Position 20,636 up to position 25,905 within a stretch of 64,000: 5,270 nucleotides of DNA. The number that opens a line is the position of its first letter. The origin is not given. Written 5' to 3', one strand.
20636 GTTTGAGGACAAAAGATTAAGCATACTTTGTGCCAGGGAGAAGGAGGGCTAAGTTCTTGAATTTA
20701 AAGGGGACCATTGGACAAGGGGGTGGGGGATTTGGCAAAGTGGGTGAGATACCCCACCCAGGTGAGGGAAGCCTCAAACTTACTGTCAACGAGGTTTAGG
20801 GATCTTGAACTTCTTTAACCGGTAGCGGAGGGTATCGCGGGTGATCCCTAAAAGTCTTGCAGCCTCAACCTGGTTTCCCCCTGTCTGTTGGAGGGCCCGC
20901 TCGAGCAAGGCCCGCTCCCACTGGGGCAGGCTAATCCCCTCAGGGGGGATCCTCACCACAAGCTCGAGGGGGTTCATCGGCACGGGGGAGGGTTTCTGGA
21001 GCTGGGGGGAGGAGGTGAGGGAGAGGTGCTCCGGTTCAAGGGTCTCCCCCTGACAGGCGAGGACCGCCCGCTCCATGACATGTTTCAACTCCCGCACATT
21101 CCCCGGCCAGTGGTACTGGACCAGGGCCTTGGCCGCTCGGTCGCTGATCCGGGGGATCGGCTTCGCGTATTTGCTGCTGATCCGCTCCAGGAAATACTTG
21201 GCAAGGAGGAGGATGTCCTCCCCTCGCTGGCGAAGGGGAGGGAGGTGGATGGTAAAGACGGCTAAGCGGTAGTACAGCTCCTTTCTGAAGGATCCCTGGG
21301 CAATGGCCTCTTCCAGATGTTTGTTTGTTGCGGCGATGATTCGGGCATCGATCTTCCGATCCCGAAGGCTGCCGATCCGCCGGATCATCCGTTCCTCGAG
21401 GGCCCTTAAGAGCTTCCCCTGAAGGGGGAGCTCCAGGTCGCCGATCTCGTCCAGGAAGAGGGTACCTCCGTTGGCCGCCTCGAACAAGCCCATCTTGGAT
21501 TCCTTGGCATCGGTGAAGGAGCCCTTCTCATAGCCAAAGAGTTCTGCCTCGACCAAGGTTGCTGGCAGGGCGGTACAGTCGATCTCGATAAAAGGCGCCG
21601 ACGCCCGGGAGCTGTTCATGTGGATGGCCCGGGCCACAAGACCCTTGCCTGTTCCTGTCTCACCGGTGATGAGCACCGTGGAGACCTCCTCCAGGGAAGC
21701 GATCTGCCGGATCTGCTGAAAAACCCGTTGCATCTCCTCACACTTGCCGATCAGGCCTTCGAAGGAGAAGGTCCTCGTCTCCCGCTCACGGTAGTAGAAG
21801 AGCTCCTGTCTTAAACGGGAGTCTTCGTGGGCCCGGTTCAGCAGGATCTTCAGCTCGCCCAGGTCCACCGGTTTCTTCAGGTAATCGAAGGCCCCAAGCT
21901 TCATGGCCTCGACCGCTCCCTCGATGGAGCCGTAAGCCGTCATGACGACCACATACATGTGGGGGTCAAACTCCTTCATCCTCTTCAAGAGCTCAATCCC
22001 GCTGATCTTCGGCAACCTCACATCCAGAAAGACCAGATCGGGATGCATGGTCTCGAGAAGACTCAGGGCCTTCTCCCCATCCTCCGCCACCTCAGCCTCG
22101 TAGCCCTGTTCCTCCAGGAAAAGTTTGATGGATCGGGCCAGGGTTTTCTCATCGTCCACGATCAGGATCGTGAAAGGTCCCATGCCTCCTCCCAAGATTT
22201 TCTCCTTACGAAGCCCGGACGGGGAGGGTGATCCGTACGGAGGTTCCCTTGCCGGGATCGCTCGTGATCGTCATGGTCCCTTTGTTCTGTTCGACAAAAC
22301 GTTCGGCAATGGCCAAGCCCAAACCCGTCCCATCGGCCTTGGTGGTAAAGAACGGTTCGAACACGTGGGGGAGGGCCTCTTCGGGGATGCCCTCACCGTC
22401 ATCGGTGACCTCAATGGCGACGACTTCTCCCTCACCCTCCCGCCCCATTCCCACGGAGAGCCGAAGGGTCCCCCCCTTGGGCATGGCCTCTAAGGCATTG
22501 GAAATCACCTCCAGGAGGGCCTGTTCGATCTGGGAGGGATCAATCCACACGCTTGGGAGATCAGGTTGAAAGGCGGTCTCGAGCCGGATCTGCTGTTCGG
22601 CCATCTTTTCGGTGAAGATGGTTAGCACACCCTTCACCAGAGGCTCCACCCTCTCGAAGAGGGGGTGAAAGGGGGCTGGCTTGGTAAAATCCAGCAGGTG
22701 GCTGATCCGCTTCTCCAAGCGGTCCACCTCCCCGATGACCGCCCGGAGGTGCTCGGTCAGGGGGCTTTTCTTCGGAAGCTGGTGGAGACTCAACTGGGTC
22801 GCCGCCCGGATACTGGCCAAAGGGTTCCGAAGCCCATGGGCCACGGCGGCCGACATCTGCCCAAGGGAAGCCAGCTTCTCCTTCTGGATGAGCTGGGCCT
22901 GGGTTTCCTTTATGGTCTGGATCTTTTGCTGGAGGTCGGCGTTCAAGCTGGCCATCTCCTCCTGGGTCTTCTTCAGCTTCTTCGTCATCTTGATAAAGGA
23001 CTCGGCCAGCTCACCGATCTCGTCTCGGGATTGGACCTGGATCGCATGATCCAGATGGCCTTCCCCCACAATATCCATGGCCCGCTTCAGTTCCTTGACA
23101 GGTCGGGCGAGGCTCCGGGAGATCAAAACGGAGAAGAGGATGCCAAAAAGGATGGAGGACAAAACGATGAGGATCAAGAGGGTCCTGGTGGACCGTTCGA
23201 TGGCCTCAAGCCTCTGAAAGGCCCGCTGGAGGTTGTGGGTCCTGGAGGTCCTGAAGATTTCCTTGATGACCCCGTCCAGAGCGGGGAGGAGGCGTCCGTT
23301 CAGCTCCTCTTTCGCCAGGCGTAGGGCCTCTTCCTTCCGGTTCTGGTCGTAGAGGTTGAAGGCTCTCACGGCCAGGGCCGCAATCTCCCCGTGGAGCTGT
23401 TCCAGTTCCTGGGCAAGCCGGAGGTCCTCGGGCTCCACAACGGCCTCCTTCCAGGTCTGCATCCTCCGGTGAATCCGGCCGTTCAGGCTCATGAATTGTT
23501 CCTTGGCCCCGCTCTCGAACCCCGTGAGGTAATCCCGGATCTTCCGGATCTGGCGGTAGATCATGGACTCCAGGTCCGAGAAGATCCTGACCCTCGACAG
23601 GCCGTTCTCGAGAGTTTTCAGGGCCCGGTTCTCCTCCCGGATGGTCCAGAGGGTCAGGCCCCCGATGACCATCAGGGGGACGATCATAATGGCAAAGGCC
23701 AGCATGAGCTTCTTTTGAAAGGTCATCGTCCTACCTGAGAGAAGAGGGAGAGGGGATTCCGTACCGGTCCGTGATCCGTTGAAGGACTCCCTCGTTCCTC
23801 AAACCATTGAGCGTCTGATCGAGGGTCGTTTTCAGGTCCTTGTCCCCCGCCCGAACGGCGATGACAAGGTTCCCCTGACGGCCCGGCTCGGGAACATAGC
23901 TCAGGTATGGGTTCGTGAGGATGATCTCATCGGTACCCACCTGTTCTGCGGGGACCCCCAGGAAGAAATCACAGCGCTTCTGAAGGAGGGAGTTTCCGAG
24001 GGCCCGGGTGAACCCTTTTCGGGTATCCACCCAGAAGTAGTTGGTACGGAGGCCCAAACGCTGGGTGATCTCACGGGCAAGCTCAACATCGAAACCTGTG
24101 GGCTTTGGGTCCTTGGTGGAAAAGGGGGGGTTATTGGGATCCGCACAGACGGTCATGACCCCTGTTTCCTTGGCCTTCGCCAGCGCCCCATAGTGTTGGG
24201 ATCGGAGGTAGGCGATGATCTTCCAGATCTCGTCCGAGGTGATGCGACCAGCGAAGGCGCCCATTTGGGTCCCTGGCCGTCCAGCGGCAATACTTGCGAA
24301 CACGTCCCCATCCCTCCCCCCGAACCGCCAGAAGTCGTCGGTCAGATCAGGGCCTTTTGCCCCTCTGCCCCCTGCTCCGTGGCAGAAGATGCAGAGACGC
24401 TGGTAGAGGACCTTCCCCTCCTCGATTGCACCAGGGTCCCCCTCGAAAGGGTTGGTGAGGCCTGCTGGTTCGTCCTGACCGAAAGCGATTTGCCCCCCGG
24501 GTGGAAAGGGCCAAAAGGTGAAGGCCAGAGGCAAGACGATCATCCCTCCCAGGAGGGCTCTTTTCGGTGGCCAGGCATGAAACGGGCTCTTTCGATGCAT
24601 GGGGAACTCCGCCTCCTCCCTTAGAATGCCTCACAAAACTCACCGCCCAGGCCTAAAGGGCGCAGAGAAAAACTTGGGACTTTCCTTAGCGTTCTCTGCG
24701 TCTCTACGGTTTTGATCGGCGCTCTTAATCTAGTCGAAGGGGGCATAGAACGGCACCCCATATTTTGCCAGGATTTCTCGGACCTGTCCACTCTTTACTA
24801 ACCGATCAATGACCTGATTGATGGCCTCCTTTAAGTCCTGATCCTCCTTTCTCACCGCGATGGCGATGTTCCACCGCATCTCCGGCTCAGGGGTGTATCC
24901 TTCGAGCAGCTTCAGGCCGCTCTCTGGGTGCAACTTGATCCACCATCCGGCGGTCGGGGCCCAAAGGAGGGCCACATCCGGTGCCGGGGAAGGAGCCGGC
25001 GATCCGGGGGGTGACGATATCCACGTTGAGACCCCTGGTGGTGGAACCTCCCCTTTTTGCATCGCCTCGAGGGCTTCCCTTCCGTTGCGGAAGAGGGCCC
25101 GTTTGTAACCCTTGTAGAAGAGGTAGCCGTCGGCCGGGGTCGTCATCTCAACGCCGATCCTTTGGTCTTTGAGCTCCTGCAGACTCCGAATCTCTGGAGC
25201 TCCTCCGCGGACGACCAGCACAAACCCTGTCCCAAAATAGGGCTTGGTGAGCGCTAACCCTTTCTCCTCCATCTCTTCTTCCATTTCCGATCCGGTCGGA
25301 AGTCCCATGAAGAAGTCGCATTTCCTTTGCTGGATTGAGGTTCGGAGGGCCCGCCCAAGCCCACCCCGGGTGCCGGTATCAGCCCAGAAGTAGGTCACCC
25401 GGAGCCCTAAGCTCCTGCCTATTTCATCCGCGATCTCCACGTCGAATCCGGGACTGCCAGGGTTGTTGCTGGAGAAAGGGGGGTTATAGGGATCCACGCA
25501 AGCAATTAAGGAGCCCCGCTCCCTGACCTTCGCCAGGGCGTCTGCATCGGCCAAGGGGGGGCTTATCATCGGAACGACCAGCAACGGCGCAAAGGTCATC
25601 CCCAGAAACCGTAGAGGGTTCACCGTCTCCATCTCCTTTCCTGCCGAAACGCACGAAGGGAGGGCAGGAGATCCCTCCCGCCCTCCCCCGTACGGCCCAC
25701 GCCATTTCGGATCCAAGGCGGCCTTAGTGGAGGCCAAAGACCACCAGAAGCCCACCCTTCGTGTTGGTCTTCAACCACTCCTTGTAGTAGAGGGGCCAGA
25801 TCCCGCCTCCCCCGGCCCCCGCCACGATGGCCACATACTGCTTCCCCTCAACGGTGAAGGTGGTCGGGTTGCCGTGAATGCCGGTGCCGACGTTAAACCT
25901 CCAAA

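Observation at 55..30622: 30-kb island coupling lanthanide quinoproteins to an unexplained Fe-S/flavin enzyme set, with no pqq genes: candidate new cofactor or aromatic-turnover system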

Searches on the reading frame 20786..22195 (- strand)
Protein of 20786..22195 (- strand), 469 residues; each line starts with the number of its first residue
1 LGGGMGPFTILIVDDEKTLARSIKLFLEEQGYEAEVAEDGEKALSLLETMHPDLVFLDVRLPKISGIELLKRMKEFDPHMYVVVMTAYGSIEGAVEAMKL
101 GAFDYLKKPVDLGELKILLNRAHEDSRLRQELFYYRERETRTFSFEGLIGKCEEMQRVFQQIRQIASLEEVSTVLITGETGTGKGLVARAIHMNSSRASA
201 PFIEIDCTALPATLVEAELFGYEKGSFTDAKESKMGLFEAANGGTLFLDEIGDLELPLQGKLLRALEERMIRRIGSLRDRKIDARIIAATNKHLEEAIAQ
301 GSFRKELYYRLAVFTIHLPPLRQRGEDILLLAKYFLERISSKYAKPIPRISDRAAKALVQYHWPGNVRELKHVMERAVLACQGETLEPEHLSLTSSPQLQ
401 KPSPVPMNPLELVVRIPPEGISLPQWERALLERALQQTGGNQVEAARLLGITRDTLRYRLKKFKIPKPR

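Call 5: search_protein_families(library=pfam, proteins=[window:20786-22195:-])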
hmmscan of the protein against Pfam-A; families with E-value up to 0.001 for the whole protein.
window:20786-22195:- (469 aa): 11 families
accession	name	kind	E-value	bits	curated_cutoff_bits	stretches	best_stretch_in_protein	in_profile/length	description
PF00158.32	Sigma54_activat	-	1.5e-66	223.7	20.2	1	148-317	1-168/168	Sigma-54 interaction domain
PF00072.30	Response_reg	-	5.2e-33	114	30.2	1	10-117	1-108/111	Response regulator receiver domain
PF25601.1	AAA_lid_14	-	1.7e-25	89.1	27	1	322-396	1-75/87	AAA+ ATPase lid domain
PF14532.12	Sigma54_activ_2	-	3.1e-24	86.2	25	1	149-321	1-138/138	Sigma-54 interaction domain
PF02954.25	HTH_8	-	1.9e-15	56.8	22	1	423-463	2-42/42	Bacterial regulatory protein, Fis family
PF00004.35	AAA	-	1.1e-05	26.4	21.2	1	174-305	1-125/131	ATPase family associated with various cellular activities (AAA)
PF13191.12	AAA_16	-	3.8e-05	24.7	32.6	1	148-217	2-72/167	AAA ATPase domain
PF13556.12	HTH_30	-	5.2e-05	23.4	27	1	435-463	8-36/59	PucR C-terminal helix-turn-helix domain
PF13518.12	HTH_28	-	0.00012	22.5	25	1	431-464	6-37/52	Helix-turn-helix domain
PF07728.20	AAA_5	-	0.00016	22.2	22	1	174-292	2-123/139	AAA domain (dynein-related subfamily)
PF05673.19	DUF815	-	0.00038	20.1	23.8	1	140-210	22-92/249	Protein of unknown function (DUF815)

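Call 8: search_protein_families(library=ncbifam, proteins=[window:20786-22195:-], max_evalue=0.00001)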
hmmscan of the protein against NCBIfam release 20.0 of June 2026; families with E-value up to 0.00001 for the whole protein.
window:20786-22195:- (469 aa): 115 families (the best 25 are shown)
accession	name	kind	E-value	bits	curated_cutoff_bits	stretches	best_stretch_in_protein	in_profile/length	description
NF008469.0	PRK11361.1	equivalog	5e-130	434.3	714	1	9-465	6-456/461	acetoacetate metabolism transcriptional regulator AtoC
TIGR02915.1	PEP_resp_reg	equivalog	4.3e-121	404.9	502.6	1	10-465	1-444/445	PEP-CTERM-box response regulator transcription factor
TIGR01818.1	ntrC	equivalog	6.6e-120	401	558.6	1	10-462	1-462/463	nitrogen regulation protein NR(I)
NF007689.0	PRK10365.1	equivalog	2.9e-108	362.5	760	1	9-460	7-439/441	sigma-54-dependent response regulator transcription factor ZraR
NF051870.1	NAssimRespRegNtrX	equivalog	6.5e-106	354.9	600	1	10-463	4-450/452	nitrogen assimilation response regulator NtrX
NF041946.1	LuxO_transreg_Vib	equivalog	3.9e-104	349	800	1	13-463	2-460/463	quorum-sensing sigma-54 dependent transcriptional regulator LuxO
NF008176.1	PRK10923.1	equivalog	4.3e-102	342.1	620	1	9-380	5-371/469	nitrogen regulation protein NR(I)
TIGR01817.1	nifA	equivalog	1.1e-99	334.6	528.85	1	125-466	177-530/534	nif-specific transcriptional activator NifA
NF011695.0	PRK15115.1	equivalog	2.1e-99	333.3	763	1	8-456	7-429/445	two-component system response regulator GlrR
NF041552.1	TF_PrdR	equivalog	1.2e-98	330.9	795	1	138-463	260-576/577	sigma-54 dependent transcriptional regulator PrdR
NF003451.0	PRK05022.1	equivalog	7.7e-96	321.8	476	1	141-464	185-509/512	nitric oxide reductase transcriptional regulator NorR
NF038308.1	RNA_repair_RtcR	equivalog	6.1e-95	319.1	650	1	9-464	30-517/530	RNA repair transcriptional activator RtcR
NF050807.1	TransRegFlbDCaul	equivalog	7.2e-90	302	750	1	20-464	14-439/454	sigma-54-dependent transcriptional regulator FlbD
NF049963.1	RespRegFlgRCampy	domain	8.6e-89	298.3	750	1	10-396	3-382/429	fla regulon two-component system response regulator FlgR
TIGR02329.1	propionate_PrpR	equivalog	1.7e-86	290.9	499.2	1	141-462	207-526/526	propionate catabolism operon regulatory protein PrpR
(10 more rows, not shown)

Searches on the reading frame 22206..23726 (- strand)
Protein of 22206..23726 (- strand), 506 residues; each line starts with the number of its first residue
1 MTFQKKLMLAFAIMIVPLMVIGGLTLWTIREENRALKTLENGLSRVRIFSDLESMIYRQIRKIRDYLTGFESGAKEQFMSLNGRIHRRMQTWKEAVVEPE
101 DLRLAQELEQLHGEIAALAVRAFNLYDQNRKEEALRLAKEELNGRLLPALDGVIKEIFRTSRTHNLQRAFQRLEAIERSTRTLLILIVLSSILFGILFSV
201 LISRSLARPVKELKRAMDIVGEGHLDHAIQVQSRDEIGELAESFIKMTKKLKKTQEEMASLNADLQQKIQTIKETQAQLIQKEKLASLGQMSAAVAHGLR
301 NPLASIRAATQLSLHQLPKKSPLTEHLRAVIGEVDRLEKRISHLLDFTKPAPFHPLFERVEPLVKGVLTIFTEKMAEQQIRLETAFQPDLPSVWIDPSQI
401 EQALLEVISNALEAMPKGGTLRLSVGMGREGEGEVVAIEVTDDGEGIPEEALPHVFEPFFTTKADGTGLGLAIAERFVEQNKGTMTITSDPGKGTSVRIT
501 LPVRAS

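Call 5: search_protein_families(library=pfam, proteins=[window:22206-23726:-])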
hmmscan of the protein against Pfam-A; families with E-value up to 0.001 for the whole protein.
window:22206-23726:- (506 aa): 5 families
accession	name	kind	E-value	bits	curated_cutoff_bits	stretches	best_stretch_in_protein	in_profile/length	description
PF02518.31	HATPase_c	-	2.5e-27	95.9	26.4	1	396-504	2-110/111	Histidine kinase-, DNA gyrase B-, and HSP90-like ATPase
PF00672.30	HAMP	-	4e-14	53.1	25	1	201-252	1-52/53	HAMP domain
PF00512.31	HisKA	-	6.9e-11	42.5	26.9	1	288-349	2-62/66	His Kinase A (phospho-acceptor) domain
PF12729.13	4HB_MCP_1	-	3.1e-07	30.6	27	1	2-155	3-160/181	Four helix bundle sensory module for signal transduction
PF13581.12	HATPase_c_2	-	4.3e-05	23.9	27.4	1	399-499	31-125/127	Histidine kinase-like ATPase domain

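Call 8: search_protein_families(library=ncbifam, proteins=[window:22206-23726:-], max_evalue=0.00001)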
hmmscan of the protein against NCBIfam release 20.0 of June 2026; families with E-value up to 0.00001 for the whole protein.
window:22206-23726:- (506 aa): 84 families (the best 25 are shown)
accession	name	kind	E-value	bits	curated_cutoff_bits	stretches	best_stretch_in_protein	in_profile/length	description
NF008468.0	PRK11360.1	equivalog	2.2e-73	247.6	646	1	271-505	379-610/616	two-component system sensor histidine kinase AtoS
NF007688.0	PRK10364.1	equivalog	7.3e-58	196.4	479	1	271-505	223-453/460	two-component system sensor histidine kinase ZraS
NF033092.0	HK_WalK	equivalog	6e-44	150.6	725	2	290-503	374-594/594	cell wall metabolism sensor histidine kinase WalK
NF010411.0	PRK13837.1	equivalog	2.6e-41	141.5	647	1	264-505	426-677/828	two-component system VirA-like sensor kinase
NF053867.1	SprKinKinDBac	equivalog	2.9e-36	125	775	1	268-504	268-498/500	sporulation kinase KinD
NF046026.1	HisKinCckACaul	equivalog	2.6e-35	121.7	1000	1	270-505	284-534/678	cell cycle histidine kinase CckA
NF046044.1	PnpS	equivalog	9.2e-35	120.4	400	1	293-502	175-390/390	two-component system histidine kinase PnpS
NF008293.1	PRK11073.1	equivalog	2e-34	119.4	240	1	265-504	113-348/349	nitrogen regulation protein NR(II)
NF047794.1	HisKinPtgB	equivalog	4.4e-34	117.7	1000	1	127-490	282-642/656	two-component system sensor histidine kinase PgtB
NF046020.1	HisKinCckABruc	equivalog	2.4e-33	115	1000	1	248-502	442-706/868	cell cycle histidine kinase CckA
NF038348.1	T2SS_HK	subfamily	3.3e-32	111.7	450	2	388-504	460-574/574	histidine kinase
NF010076.0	PRK13557.1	subfamily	3.5e-32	111.5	631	1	271-504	146-395/540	histidine kinase famiy protein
NF008312.0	PRK11100.1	equivalog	5.2e-32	111.3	356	1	175-504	176-475/477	two-component system sensor histidine kinase CreC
NF007004.0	PRK09467.1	equivalog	6.4e-32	110.9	415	2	291-504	235-437/440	two-component system sensor histidine kinase EnvZ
NF040691.1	MtrAB_MtrB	equivalog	7.3e-32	111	450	2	256-505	241-494/507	MtrAB system histidine kinase MtrB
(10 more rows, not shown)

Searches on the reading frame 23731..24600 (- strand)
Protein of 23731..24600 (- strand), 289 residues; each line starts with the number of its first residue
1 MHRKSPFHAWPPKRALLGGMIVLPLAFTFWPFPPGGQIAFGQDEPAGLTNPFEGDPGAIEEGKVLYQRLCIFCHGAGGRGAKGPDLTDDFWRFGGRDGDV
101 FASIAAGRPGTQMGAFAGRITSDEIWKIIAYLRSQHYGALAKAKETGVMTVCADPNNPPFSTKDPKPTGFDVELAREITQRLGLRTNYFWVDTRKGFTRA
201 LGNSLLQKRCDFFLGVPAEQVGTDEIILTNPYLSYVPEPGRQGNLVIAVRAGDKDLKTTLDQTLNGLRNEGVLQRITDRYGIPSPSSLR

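Call 5: search_protein_families(library=pfam, proteins=[window:23731-24600:-])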
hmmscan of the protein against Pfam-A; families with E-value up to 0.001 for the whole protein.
window:23731-24600:- (289 aa): 3 families
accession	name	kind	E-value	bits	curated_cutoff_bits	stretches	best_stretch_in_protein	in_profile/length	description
PF13442.11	Cytochrome_CBB3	-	1.3e-12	48.3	27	1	58-132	2-68/68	Cytochrome C oxidase, cbb3-type, subunit III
PF00497.25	SBP_bac_3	-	2.1e-12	47.4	26.4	1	150-281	2-130/132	Bacterial extracellular solute-binding proteins, family 3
PF00034.26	Cytochrom_C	-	8.2e-10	40.3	21.3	1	59-134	1-88/90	Cytochrome c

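Call 8: search_protein_families(library=ncbifam, proteins=[window:23731-24600:-], max_evalue=0.00001)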
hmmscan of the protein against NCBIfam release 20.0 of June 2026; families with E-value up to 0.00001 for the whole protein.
window:23731-24600:- (289 aa): 7 families
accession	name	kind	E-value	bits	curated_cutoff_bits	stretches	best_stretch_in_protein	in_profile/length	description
TIGR03871.1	ABC_peri_MoxJ_2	subfamily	9.6e-19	67.9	212.15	1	149-233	2-78/232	quinoprotein dehydrogenase-associated putative ABC transporter substrate-binding protein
NF011054.0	PRK14486.1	equivalog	7e-16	58.6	447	1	48-136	204-291/294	putative bifunctional cbb3-type cytochrome c oxidase subunit II/cytochrome c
TIGR03872.1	cytochrome_MoxG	equivalog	2.8e-14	53.4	147.8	1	49-144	34-130/133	cytochrome c(L), periplasmic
TIGR00782.1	ccoP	equivalog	6.2e-11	42.1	179.95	1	60-135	108-192/285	cytochrome-c oxidase, cbb3-type subunit III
TIGR01096.1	3A0103s03R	subfamily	9.3e-10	38.4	256.35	0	139-191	17-68/250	lysine/arginine/ornithine ABC transporter substrate-binding protein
NF008426.0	PRK11260.1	equivalog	3.9e-09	36.2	312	0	138-187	32-83/266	cystine ABC transporter substrate-binding protein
TIGR03870.1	ABC_MoxJ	equivalog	6.5e-06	25.8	258.1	0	150-233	3-79/246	methanol oxidation system protein MoxJ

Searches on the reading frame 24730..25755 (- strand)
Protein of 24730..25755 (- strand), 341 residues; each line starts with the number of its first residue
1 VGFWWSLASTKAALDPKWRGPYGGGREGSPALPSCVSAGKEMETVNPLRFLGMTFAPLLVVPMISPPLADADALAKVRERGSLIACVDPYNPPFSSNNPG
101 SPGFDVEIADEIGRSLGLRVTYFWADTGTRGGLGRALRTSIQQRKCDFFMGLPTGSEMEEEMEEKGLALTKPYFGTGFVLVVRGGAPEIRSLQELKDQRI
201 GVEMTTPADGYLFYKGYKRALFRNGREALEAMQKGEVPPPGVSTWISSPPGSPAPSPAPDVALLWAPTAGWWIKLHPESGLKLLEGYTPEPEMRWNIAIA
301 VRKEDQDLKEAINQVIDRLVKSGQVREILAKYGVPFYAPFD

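Call 5: search_protein_families(library=pfam, proteins=[window:24730-25755:-])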
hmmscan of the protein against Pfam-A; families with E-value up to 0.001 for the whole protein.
window:24730-25755:- (341 aa): 1 family
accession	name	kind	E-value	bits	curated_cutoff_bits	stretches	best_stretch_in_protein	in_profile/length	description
PF00497.25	SBP_bac_3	-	8.7e-15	55.1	26.4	1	83-333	1-130/132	Bacterial extracellular solute-binding proteins, family 3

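Call 8: search_protein_families(library=ncbifam, proteins=[window:24730-25755:-], max_evalue=0.00001)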
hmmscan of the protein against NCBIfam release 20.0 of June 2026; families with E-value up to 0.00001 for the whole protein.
window:24730-25755:- (341 aa): 4 families
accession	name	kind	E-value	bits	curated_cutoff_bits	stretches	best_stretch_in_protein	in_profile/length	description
TIGR03871.1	ABC_peri_MoxJ_2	subfamily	1.9e-32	112.8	212.15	2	83-215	2-122/232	quinoprotein dehydrogenase-associated putative ABC transporter substrate-binding protein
TIGR01096.1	3A0103s03R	subfamily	1.1e-15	57.9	256.35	1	68-235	12-172/250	lysine/arginine/ornithine ABC transporter substrate-binding protein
NF008426.0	PRK11260.1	equivalog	6.7e-13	48.5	312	1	54-208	14-160/266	cystine ABC transporter substrate-binding protein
TIGR03870.1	ABC_MoxJ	equivalog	4.1e-09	36.3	258.1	1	85-212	4-121/246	methanol oxidation system protein MoxJ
